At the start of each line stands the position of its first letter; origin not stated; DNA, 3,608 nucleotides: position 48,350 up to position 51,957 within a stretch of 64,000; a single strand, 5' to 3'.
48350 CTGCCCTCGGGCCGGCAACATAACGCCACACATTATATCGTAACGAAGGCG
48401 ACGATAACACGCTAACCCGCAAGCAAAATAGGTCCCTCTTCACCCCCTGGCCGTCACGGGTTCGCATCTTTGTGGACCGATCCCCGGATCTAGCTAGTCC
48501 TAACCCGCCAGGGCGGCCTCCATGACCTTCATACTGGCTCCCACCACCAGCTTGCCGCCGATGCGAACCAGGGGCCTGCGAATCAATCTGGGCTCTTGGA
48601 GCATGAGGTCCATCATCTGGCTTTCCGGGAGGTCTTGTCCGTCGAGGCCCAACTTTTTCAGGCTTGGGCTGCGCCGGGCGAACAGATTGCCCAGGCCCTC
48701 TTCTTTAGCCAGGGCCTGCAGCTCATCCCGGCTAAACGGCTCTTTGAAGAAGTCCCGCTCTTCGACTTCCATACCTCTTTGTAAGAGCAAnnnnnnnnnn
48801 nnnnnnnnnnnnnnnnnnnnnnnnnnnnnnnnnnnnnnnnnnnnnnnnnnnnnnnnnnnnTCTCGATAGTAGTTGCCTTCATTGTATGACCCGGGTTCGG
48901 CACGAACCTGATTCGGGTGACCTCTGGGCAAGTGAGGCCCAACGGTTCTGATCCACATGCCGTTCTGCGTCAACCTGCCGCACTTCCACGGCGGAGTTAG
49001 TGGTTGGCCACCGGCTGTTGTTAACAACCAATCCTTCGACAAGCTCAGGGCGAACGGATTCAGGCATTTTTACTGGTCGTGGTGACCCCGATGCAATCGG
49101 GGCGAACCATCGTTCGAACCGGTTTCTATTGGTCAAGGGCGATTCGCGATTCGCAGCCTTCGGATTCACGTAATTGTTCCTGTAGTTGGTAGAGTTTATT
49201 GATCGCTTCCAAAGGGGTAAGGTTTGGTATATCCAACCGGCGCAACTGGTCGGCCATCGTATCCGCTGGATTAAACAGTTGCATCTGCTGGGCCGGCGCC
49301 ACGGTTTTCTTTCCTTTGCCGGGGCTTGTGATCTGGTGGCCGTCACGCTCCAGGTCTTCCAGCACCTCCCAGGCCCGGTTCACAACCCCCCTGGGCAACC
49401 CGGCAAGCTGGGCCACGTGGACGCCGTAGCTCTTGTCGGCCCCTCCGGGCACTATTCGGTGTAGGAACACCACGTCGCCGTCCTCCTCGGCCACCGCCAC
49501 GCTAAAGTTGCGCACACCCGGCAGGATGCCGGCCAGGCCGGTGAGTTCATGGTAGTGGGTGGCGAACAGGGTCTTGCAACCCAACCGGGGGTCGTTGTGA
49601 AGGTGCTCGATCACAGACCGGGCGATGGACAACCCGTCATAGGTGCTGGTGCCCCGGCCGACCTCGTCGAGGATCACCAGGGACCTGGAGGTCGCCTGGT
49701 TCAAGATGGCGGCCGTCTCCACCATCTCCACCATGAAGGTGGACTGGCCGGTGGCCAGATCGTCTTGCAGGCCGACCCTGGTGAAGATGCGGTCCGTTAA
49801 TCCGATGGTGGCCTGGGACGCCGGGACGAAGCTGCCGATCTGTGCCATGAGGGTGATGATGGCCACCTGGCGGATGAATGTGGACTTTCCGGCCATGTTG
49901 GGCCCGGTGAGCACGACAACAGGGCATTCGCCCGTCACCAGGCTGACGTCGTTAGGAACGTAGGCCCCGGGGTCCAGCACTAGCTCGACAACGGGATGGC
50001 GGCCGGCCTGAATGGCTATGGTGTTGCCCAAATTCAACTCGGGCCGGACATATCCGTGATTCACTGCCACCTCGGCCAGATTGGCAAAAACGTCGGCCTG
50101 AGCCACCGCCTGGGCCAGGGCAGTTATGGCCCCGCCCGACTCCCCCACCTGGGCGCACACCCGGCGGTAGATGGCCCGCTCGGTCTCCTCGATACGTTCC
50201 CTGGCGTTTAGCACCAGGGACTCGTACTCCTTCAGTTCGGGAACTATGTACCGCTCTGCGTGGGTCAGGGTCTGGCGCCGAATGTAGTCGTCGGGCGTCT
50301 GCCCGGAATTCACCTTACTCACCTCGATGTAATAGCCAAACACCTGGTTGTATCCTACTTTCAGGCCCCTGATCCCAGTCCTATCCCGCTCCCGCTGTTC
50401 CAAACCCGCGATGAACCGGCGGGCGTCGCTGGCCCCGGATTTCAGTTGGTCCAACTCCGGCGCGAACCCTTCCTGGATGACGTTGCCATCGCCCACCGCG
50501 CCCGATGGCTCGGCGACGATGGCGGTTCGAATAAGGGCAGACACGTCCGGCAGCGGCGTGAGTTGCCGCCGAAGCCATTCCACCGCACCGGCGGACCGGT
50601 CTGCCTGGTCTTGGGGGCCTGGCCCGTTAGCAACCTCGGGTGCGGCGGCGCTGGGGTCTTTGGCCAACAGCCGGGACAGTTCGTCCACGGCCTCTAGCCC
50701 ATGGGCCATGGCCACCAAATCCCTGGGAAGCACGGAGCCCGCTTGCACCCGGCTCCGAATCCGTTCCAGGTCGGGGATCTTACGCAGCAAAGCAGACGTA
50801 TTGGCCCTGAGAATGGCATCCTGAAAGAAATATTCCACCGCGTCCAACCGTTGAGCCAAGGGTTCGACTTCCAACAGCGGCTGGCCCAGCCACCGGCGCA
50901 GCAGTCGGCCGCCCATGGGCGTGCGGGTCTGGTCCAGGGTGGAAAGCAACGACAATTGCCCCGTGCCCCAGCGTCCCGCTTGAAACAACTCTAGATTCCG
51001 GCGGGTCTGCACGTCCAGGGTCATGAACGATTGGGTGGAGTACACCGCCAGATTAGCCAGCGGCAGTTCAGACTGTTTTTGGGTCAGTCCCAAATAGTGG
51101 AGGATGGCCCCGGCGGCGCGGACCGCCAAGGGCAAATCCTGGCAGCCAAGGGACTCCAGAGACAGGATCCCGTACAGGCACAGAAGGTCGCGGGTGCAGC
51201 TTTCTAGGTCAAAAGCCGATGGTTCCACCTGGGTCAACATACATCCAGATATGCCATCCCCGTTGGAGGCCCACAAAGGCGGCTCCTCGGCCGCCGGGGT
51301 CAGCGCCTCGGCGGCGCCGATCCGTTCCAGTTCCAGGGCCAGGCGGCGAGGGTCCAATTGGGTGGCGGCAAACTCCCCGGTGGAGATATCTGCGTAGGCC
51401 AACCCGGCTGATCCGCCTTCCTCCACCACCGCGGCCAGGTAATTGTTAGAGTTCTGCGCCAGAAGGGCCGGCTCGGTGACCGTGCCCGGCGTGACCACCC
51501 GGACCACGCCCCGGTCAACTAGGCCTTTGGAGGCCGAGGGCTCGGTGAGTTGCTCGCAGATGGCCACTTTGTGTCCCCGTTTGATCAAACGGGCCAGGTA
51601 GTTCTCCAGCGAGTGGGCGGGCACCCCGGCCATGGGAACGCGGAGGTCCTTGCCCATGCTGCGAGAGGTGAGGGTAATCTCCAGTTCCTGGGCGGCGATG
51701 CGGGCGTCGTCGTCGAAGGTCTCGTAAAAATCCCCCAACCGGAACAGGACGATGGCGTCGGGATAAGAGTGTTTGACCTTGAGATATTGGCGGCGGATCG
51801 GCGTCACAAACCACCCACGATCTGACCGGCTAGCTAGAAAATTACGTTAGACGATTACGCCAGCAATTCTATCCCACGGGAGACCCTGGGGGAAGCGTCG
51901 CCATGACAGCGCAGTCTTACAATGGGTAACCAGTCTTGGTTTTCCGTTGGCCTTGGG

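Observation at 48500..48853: A Spx/ArsC-family gene between mutS and mutL has TGA in place of the first Cys of CxxC (U-S-S-C), with a perfect 7-bp hairpin 15 nt downstream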

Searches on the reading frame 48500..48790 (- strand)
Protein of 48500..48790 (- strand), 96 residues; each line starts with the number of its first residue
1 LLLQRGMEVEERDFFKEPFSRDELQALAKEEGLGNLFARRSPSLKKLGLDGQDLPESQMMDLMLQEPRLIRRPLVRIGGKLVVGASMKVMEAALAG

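Call 49: search_protein_families(library=pfam, proteins=[window:48500-48790:-], max_evalue=0.01)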
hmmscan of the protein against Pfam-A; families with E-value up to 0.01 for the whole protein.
window:48500-48790:- (96 aa): 1 family
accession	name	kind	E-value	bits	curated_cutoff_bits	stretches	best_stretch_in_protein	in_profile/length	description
PF03960.21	ArsC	-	6e-13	49.4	24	1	28-90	14-76/79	ArsC family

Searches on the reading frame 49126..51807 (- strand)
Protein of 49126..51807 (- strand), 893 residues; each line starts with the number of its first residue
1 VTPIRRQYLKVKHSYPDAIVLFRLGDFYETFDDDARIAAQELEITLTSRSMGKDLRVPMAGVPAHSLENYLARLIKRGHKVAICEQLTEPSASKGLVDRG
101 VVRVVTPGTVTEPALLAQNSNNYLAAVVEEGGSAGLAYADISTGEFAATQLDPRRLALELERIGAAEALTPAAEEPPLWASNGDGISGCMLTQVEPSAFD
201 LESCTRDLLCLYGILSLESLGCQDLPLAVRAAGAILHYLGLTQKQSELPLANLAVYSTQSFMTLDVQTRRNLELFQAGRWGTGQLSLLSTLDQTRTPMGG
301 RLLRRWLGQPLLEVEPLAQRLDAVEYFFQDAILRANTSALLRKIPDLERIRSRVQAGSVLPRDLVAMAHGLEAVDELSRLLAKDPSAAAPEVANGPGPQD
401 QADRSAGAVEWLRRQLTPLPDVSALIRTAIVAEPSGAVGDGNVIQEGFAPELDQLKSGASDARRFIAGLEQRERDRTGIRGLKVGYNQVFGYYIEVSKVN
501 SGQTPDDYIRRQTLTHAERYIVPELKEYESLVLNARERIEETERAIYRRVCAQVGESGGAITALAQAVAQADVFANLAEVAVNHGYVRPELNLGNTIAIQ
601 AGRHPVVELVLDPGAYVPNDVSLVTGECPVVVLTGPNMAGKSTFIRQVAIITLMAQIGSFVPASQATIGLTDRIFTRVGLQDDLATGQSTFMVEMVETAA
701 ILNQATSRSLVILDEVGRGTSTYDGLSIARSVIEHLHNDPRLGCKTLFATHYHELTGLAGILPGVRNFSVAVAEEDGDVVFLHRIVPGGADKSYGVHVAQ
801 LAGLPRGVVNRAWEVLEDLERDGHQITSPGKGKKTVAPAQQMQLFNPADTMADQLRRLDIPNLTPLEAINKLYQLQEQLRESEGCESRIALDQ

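Call 6: search_protein_families(library=pfam, proteins=[window:49126-51807:-], max_evalue=0.01)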
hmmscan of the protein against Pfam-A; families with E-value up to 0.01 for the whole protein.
window:49126-51807:- (893 aa): 5 families
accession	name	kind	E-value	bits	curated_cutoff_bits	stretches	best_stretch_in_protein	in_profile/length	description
PF00488.27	MutS_V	-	1.7e-82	276.4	30.2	1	632-820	2-188/188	MutS domain V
PF05192.23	MutS_III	-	6.8e-46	157.5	34.1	1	267-578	1-194/194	MutS domain III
PF01624.25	MutS_I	-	5.4e-42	143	20.6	1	2-112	1-111/113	MutS domain I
PF05190.23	MutS_IV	-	3.7e-26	91.7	22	1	447-538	1-92/92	MutS family domain IV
PF05188.22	MutS_II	-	3.5e-20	73.2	25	1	122-249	1-130/133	MutS domain II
